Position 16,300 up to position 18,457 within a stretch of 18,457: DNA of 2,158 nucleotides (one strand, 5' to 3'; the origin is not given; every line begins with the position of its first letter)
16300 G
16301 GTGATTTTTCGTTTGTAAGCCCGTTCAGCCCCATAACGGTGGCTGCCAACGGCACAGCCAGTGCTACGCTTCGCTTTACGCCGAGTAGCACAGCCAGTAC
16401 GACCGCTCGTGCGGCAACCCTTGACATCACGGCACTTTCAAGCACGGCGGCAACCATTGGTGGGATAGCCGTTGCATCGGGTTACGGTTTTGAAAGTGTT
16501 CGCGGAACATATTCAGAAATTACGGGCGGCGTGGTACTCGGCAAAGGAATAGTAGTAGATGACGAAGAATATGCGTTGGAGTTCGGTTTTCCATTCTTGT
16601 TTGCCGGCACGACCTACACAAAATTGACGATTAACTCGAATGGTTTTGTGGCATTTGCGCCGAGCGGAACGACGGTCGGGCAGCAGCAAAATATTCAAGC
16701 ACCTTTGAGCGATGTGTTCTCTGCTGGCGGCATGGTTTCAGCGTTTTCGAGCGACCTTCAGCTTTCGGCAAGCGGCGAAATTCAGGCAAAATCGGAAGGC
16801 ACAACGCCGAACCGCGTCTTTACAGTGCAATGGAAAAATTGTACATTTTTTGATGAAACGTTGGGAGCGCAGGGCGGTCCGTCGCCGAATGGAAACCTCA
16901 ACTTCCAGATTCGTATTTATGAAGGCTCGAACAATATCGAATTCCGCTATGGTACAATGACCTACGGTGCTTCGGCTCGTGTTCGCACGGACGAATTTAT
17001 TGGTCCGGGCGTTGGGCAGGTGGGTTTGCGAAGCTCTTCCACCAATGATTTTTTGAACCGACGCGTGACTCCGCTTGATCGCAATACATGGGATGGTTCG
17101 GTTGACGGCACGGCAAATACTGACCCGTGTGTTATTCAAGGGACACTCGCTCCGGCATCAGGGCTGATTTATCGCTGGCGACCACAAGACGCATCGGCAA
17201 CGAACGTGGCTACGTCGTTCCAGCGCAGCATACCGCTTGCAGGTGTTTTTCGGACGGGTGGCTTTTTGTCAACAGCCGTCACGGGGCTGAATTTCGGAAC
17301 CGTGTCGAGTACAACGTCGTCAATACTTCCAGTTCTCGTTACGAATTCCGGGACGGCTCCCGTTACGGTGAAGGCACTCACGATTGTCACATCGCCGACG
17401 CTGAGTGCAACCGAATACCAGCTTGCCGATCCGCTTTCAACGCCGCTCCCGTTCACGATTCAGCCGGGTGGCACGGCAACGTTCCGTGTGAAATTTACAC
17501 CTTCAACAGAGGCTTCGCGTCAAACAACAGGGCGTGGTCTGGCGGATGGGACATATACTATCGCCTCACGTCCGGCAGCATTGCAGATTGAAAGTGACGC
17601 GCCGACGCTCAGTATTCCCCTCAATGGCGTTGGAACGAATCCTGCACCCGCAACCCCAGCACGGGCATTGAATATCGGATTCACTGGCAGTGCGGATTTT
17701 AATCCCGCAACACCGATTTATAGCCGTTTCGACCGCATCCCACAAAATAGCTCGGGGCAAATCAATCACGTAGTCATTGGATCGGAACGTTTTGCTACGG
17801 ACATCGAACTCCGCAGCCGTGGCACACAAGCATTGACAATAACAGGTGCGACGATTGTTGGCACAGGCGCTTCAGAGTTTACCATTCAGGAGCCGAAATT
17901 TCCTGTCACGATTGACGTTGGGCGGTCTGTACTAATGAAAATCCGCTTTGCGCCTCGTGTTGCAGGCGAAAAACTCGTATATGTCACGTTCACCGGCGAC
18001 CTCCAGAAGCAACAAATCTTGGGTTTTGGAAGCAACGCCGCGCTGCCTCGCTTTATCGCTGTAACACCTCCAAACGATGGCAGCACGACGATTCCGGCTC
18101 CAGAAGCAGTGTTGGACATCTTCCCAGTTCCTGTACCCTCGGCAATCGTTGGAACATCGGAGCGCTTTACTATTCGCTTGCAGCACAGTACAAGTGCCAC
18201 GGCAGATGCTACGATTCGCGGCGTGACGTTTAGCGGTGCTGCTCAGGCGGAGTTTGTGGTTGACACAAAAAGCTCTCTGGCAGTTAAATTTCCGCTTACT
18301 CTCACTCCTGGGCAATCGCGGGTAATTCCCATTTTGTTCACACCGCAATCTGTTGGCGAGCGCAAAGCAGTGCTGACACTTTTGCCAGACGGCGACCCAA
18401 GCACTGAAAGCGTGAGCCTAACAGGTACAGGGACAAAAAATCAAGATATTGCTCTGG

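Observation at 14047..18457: Giant secreted S8 subtilase with an unusual C-terminal domain train, missed by the ORF track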

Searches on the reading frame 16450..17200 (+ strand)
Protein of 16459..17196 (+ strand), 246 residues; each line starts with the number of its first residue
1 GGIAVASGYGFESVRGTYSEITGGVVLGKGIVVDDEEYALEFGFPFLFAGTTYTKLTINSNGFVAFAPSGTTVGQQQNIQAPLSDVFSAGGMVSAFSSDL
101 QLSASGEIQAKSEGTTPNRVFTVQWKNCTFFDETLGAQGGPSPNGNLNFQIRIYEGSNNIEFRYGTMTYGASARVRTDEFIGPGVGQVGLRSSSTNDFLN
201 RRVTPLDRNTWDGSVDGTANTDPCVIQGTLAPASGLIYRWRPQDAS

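Call 10: search_protein_families(library=pfam, proteins=[window:16450-17200:+], max_evalue=10)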
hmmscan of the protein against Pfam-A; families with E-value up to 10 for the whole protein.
window:16450-17200:+ (250 aa): 1 family
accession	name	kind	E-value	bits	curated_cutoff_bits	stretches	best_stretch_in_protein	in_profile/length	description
PF06119.19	NIDO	-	0.0062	17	25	1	58-113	2-50/186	Nidogen-like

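Call 11: search_solved_structures(query=window:16450-17200:+, max_evalue=10)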
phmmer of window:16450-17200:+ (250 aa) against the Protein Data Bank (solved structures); distinct sequences matched with E-value up to 10: 4.
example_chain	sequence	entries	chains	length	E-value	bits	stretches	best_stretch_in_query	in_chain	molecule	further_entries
8prj_A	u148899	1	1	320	0.0054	19.5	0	183-230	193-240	v31Bagel8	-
8prs_A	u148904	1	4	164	0.3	13.8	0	184-237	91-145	nvBagel4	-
8pra_A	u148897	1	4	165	0.33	13.6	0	184-235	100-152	Cell surface protein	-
9nce_A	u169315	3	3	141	0.69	12.6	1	21-47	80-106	Thioredoxin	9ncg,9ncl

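Call 12: find_homologous_proteins(query=window:16450-17200:+)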
Query window:16450-17200:+ (250 aa): 5 proteins with E <= 0.001 among 792 candidates.
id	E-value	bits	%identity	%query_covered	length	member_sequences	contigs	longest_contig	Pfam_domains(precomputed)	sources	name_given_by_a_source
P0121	1.0e-29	122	39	95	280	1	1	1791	-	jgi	jgi:hypothetical protein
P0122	3.0e-17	81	38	82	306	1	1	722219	-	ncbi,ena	-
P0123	1.9e-14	72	30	97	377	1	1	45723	PF18962.8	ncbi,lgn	-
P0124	6.4e-14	70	30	97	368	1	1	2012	PF18962.8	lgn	-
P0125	4.2e-7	48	26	100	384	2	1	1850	PF00041.28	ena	-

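Call 21: search_protein_families(library=pfam, alignment_id=A1, max_evalue=1)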
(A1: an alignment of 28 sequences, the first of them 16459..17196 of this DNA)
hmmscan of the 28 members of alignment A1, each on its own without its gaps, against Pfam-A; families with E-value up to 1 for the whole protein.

A. member 1, window:16459-17196:+ (246 aa): 1 family
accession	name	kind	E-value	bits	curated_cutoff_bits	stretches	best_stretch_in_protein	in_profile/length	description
PF06119.19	NIDO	-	0.006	17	25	1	55-118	2-57/186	Nidogen-like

B. families by the number of members that match (of 28 scanned): 10 families
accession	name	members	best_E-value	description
PF06119.19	NIDO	2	0.006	Nidogen-like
PF01957.25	NfeD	1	0.0049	NfeD-like C-terminal, partner-binding domain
PF16817.10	DUF5073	1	0.031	Domain of unknown function (DUF5073)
PF11925.13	DUF3443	1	0.042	Protein of unknown function (DUF3443)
PF17972.7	bMG5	1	0.065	Bacterial Alpha-2-macroglobulin MG5 domain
PF11397.14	GlcNAc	1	0.081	Glycosyltransferase (GlcNAc)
PF15751.10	FANCA_interact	1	0.14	FAAP20 FANCA interaction domain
PF09982.15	LpxR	1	0.16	Outer membrane protein LpxR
PF07123.17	PsbW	1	0.2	Photosystem II reaction centre W protein (PsbW)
PF18403.7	Thioredoxin_15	1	0.27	Thioredoxin-like domain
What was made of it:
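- Checked: NIDO is sub-threshold (17 bits against 25) and partial (calls 10, 21).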

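Call 22: search_solved_structures(query=A1, max_evalue=10, show_alignments=2)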
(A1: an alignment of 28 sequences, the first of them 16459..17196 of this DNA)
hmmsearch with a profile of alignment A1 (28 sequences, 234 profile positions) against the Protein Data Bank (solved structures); distinct sequences matched with E-value up to 10: 2.
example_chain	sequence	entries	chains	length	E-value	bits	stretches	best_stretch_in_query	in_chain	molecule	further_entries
8gl6_D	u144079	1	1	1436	3.4e-17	65.7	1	4-184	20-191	RemA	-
8opr_A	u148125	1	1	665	0.095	15.1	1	79-128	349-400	S-layer protein EA1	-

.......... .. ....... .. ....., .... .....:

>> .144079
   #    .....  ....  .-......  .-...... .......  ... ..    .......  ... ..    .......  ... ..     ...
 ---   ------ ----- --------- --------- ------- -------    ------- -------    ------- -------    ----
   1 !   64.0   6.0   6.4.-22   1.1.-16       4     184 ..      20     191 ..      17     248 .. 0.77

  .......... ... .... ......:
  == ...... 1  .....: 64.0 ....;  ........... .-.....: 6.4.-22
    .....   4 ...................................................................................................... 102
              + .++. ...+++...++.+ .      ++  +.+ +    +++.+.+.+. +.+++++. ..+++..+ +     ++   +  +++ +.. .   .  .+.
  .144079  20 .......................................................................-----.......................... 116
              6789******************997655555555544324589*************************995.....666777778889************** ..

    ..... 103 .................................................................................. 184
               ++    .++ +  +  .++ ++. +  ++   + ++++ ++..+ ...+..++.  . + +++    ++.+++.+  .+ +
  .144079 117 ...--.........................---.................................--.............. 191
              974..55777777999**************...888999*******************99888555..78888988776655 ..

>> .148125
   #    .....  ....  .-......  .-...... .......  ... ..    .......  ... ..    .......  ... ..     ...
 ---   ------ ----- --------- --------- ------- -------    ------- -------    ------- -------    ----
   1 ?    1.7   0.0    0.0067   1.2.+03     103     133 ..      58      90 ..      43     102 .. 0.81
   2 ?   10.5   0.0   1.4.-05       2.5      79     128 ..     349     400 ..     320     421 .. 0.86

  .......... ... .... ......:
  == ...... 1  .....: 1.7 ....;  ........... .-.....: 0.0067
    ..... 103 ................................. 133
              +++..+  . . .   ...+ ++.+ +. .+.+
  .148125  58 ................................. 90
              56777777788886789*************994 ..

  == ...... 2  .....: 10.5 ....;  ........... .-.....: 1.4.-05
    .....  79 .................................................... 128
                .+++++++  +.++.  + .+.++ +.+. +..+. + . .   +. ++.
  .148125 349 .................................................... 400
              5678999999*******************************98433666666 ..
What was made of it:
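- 16471..17193 (+): 240-aa RemZ-N-terminal-like / distantly NIDO-like all-beta module, aa 809-1049. The profile matches RemZ (8gl6_D) aa 20-191 at E 3.4e-17 (call 22).
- On RemA/RemZ N-terminal module (unnamed family): The A1 profile matches 8gl6_D aa 20-191 at E 3.4e-17 and 65.7 bits (call 22).
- Closest known: RemA/RemZ gliding-motility adhesins of Flavobacterium johnsoniae. Same: The N-terminal ~170 residues of RemZ match the profile of the window's 240-aa module at E 3.4e-17 (call 22).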

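Call 23: predict_structure(alignment_id=A1)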
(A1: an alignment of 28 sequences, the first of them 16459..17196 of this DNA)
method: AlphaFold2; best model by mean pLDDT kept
length: 246 residues; sequences in the alignment: 28
mean_pLDDT: 93.9   pTM: 0.92
mean pLDDT of the five models: 93.9, 93.0, 92.9, 92.2, 92.0
residues with pLDDT >= 90: 212; 70-90: 23; 50-70: 10; < 50: 1
segments of 3 or more residues with pLDDT < 50: none
pLDDT, mean of each block of 10 residues (from residue 1): 82 98 97 97 95 98 97 89 96 97 98 98 98 91 97 97 97 69 90 97 96 97 93 98 76
secondary structure, 60 per line:
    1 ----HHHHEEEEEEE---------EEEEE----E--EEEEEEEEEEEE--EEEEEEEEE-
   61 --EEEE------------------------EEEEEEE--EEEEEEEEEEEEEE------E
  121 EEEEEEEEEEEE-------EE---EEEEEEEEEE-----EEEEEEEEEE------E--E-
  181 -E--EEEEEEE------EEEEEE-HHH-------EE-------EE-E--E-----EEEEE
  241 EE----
elements in order: H5-8 E9-15 E25-29 E37-48 E51-59 E63-66 E91-97 E100-113 E120-132 E145-154 E160-169 E185-191 E198-203 E236-242
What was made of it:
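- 16471..17193 (+): AF2 model with pLDDT 93.9 and pTM 0.92 (call 23).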

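Call 27: fold_search(model_id=the predicted structure, library=pdb)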
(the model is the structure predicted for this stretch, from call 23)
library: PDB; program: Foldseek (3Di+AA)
matches with E <= 10: 411; with E <= 0.001: 0
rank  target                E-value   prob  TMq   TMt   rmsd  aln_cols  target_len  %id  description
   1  4igb_A                1.1e-01  0.08  0.19  0.13  17.2       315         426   11  Crystal structure of the N-terminal domain of the Streptococcus gordonii adhesin Sgo0707 (released 2013-06-05)
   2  7v62_C                1.5e-01  0.06  0.12  0.09  18.3       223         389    8  Crystal structure of human OSBP ORD in complex with cholesterol (released 2022-06-08)
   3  6km7_A                2.0e-01  0.07  0.14  0.12  15.7       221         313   10  The structural basis for the internal interaction in RBBP5 (released 2019-10-02)
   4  4igb_C                2.5e-01  0.08  0.17  0.12  16.0       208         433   12  Crystal structure of the N-terminal domain of the Streptococcus gordonii adhesin Sgo0707 (released 2013-06-05)
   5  7v62_A                3.0e-01  0.03  0.11  0.08  17.6       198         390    9  Crystal structure of human OSBP ORD in complex with cholesterol (released 2022-06-08)
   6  4igb_D                3.7e-01  0.06  0.18  0.13  17.3       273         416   10  Crystal structure of the N-terminal domain of the Streptococcus gordonii adhesin Sgo0707 (released 2013-06-05)
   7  9l0f_G                4.5e-01  0.03  0.13  0.14  20.7       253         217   10  Structure of flexible tail tube of bacteriophage T1 (released 2025-03-12)
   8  4ayd_D                4.5e-01  0.03  0.14  0.14  17.5       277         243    9  Structure of a complex between CCPs 6 and 7 of Human Complement Factor H and Neisseria meningitidis FHbp Variant 1 R10 (released 2012-11-07)
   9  5a57                  5.0e-01  0.05  0.20  0.07  16.2       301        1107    7  The structure of GH101 from Streptococcus pneumoniae TIGR4 in complex with PUGT (released 2015-09-02)
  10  3b5h_A                5.6e-01  0.04  0.12  0.15  19.9       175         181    9  Crystal structure of the extracellular portion of HAb18G/CD147 (released 2008-05-06)
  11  8zdo_a                5.6e-01  0.03  0.13  0.11  16.6       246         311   13  Cryo-EM structure of Mycobacteriophage Douge baseplate (gp13, gp17, gp23, gp16, gp18 and gp20) (released 2025-06-25)
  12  4ayd_C                5.9e-01  0.02  0.11  0.11  17.8       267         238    9  Structure of a complex between CCPs 6 and 7 of Human Complement Factor H and Neisseria meningitidis FHbp Variant 1 R10 (released 2012-11-07)
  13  7uft_A                6.2e-01  0.06  0.19  0.07  15.1       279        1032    8  Cryo-EM Structure of Bl_Man38C at 2.9 A (released 2022-11-16)
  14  6sh9_B                6.5e-01  0.08  0.20  0.05  11.7       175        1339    7  EngBF DARPin Fusion 4b D12 (released 2019-11-06)
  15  2m4f_MODEL_1_A        6.5e-01  0.04  0.12  0.16  19.1       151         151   11  Solution Structure of Outer surface protein E (released 2013-05-15)
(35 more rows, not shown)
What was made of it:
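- Tried and rejected: Foldseek against the PDB gave nothing (best E 0.11, TM<=0.24; call 27).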

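Call 31: search_protein_families(library=ncbifam, alignment_id=A1, max_evalue=1)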
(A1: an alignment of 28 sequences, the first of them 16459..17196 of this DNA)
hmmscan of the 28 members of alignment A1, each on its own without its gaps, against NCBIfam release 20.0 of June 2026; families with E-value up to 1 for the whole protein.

A. member 1, window:16459-17196:+ (246 aa): 0 families

B. families by the number of members that match (of 28 scanned): 3 families
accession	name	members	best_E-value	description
NF001127.0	PRK00139.2-1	1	0.12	UDP-N-acetylmuramoyl-L-alanyl-D-glutamate--2,6-diaminopimelate ligase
NF045685.1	GGPPSynCrtE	1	0.2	geranylgeranyl diphosphate synthase CrtE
NF011941.0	PRK15412.1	1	0.24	thiol:disulfide interchange protein DsbE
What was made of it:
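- On TANFOR (TIGR02542) N-terminal domain of Bacteroidota polymorphic toxins: No NCBIfam hit for any of the 28 module copies at E<=1 (call 31).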

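Call 47: search_protein_representatives(alignment_id=A1)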
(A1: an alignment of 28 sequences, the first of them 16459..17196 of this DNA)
Query: 28 sequences, 234 profile positions. Proteins with E-value up to 0.001 (for the whole library): 21922; up to 1e-10: 11903; up to 1e-30: 2108. The best 150 are listed.
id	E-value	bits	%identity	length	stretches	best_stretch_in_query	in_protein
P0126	4.9e-153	523.4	-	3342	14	9-172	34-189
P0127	4.6e-146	500.5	-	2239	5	6-231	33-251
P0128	1.3e-144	495.8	-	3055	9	20-173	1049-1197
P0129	1.3e-143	492.6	-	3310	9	20-169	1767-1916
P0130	4.5e-129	444.9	-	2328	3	5-233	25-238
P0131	3.6e-128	442.0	-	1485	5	13-231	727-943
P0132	1.7e-109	380.9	-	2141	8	34-168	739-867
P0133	6.7e-109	378.9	-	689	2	4-230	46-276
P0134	6.8e-109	378.9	-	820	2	4-230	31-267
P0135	1.0e-106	371.8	-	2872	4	6-232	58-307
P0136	1.8e-104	364.4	-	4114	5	3-231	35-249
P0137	5.5e-104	362.8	-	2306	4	8-180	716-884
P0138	5.9e-104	362.7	-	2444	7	21-169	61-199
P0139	4.1e-103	360.0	-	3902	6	32-159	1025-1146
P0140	1.5e-102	358.2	-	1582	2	7-232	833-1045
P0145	4.9e-91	320.5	-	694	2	3-232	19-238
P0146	1.1e-90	319.4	-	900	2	6-232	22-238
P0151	1.0e-83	296.5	-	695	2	7-232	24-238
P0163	2.3e-75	269.2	-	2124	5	24-169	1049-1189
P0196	7.9e-67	241.2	-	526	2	3-232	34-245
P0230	1.5e-60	220.7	-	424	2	6-232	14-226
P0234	4.3e-60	219.2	-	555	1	4-233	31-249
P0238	8.1e-60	218.3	-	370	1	4-232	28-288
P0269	6.8e-57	208.7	-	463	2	2-232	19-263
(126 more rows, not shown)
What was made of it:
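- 16471..17193 (+): There are 21,922 cluster representatives at E<=1e-3 (call 47).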

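Call 49: search_protein_families(library=pfam, proteins=[P0133, P0134, P0145, P0146, P0151, P0196, P0230, P0234, P0238, P0269], max_evalue=0.01)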
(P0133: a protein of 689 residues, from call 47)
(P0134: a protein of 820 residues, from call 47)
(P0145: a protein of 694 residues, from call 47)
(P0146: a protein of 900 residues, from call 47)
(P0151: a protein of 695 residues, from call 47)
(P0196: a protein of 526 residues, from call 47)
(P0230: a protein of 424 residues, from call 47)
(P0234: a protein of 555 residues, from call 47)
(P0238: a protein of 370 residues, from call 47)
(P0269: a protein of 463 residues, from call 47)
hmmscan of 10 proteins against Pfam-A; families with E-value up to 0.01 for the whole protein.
P0133 (689 aa): 1 family
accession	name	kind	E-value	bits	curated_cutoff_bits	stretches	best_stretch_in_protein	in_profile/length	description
PF18962.6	Por_Secre_tail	-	4.3e-13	49.8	27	1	616-688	1-75/75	Secretion system C-terminal sorting domain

P0134 (820 aa): 3 families
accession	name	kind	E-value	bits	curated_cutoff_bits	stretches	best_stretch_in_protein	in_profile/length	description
PF00404.24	Dockerin_1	-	7e-05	23.4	22.9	0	625-647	1-23/57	Dockerin type I domain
PF13860.13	FlgD_ig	-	0.00012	22.4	27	1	744-801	12-75/79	FlgD Ig-like domain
PF18962.6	Por_Secre_tail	-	0.00082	20.1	27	1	736-803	2-66/75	Secretion system C-terminal sorting domain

P0145 (694 aa): 1 family
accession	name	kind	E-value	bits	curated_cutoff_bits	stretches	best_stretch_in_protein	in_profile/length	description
PF19081.6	Ig_7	-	7.9e-34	116.3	27.3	3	539-613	7-84/84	Ig-like domain CHU_C associated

P0146 (900 aa): 2 families
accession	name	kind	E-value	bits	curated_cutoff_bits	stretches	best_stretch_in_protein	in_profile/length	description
PF19081.6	Ig_7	-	1.9e-28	99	27.3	2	539-610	10-84/84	Ig-like domain CHU_C associated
PF18962.6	Por_Secre_tail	-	3.8e-09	37.2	27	1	833-894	3-70/75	Secretion system C-terminal sorting domain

P0151 (695 aa): 2 families
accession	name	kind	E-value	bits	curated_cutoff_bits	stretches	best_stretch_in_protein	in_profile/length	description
PF19081.6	Ig_7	-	5.8e-25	87.8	27.3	2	540-609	10-82/84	Ig-like domain CHU_C associated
PF18962.6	Por_Secre_tail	-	1.4e-09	38.5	27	1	625-691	2-73/75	Secretion system C-terminal sorting domain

P0196 (526 aa): 0 families

P0230 (424 aa): 1 family
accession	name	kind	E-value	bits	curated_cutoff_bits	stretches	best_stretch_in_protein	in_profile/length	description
PF09244.16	Suc_Porlyase_C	-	0.004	18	23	1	208-253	6-51/67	Sucrose phosphorylase, C-terminal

P0234 (555 aa): 1 family
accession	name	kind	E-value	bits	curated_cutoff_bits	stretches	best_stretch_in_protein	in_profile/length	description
PF02412.23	TSP_3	-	1.4e-20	73.1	25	3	248-271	13-36/36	Thrombospondin type 3 repeat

P0238 (370 aa): 1 family
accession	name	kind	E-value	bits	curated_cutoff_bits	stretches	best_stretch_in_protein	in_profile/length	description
PF18962.6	Por_Secre_tail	-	3.9e-09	37.1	27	1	302-369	2-74/75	Secretion system C-terminal sorting domain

P0269 (463 aa): 1 family
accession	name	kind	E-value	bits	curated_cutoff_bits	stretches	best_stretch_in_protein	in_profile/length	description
PF20009.4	GEVED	-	2.6e-06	28.6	24.4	1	427-463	1-39/78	GEVED domain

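Call 64: search_protein_families(library=pfam, proteins=[window:16459-17196:+], max_evalue=1)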
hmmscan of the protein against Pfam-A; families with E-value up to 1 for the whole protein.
window:16459-17196:+ (246 aa): 1 family
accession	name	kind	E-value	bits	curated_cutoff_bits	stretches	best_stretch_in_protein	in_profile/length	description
PF06119.19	NIDO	-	0.006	17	25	1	55-118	2-57/186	Nidogen-like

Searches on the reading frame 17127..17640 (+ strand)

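Call 10: search_protein_families(library=pfam, proteins=[window:17200-17640:+], max_evalue=10)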
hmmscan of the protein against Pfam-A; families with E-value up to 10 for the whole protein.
window:17200-17640:+ (147 aa): 8 families
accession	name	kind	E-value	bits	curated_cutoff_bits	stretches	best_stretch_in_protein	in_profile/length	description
PF22073.2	Cep192_D4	-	4.3e-05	24.1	35.5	1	27-106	8-85/112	Cep192 domain 4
PF15780.11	ASH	-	0.00016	22.2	27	1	28-106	12-81/98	Abnormal spindle-like microcephaly-assoc'd, ASPM-SPD-2-Hydin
PF22544.2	HYDIN_VesB_CFA65-like_Ig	-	0.0015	19.2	25.5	1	28-106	8-77/100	HYDIN/CFA65/VesB-like, Ig-like domain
PF14016.12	DUF4232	-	0.0019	18.8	27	1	31-111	9-91/129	Domain of unknown function (DUF4232)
PF24499.1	Ig_TMEM131L_4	-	0.0045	17.8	27.8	1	79-107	85-113/136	TMEM131L fourth Ig-like domain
PF21633.3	MOV-10_Ig-like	-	0.061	13.9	27.4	1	35-102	28-93/126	Helicase MOV-10, Ig-like domain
PF06280.18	fn3_5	-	0.094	13.9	27.6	1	57-107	28-86/112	Fn3-like domain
PF07610.17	DUF1573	-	0.12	12.9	26.1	1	28-106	6-73/98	Protein of unknown function (DUF1573)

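Call 45: search_protein_families(library=pfam, proteins=[window:17127-17591:+], max_evalue=0.01)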
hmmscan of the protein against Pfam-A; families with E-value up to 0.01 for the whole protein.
window:17127-17591:+ (154 aa): 0 families

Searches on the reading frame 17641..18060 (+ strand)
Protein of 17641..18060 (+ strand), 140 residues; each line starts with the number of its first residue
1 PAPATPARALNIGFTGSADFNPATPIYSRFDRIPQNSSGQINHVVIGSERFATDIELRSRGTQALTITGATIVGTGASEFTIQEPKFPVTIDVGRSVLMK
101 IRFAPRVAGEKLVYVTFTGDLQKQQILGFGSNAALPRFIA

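Call 10: search_protein_families(library=pfam, proteins=[window:17641-18060:+], max_evalue=10)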
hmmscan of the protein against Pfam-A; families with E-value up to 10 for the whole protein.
window:17641-18060:+ (140 aa): 1 family
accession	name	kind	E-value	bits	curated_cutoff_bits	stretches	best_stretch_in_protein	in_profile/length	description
PF22544.2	HYDIN_VesB_CFA65-like_Ig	-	0.027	15.1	25.5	1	53-111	23-78/100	HYDIN/CFA65/VesB-like, Ig-like domain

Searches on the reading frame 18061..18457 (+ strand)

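Call 10: search_protein_families(library=pfam, proteins=[window:18061-18457:+], max_evalue=10)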
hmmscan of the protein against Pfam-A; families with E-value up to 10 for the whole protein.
window:18061-18457:+ (132 aa): 7 families
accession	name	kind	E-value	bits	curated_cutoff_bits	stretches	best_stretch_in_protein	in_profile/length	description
PF22073.2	Cep192_D4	-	6.3e-07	30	35.5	1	33-124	23-111/112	Cep192 domain 4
PF22544.2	HYDIN_VesB_CFA65-like_Ig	-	0.00038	21.1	25.5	1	48-122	33-99/100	HYDIN/CFA65/VesB-like, Ig-like domain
PF15780.11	ASH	-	0.0024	18.4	27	1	29-111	20-92/98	Abnormal spindle-like microcephaly-assoc'd, ASPM-SPD-2-Hydin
PF22067.2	Cep192_D3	-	0.14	12.7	27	1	78-110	52-87/99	Cep192 domain 3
PF00927.28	Transglut_C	-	0.19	12.3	26.6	1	74-105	55-86/106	Transglutaminase family, C-terminal ig like domain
PF14016.12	DUF4232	-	0.21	12.2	27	1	54-126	40-114/129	Domain of unknown function (DUF4232)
PF21633.3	MOV-10_Ig-like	-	0.23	12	27.4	1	62-105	59-102/126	Helicase MOV-10, Ig-like domain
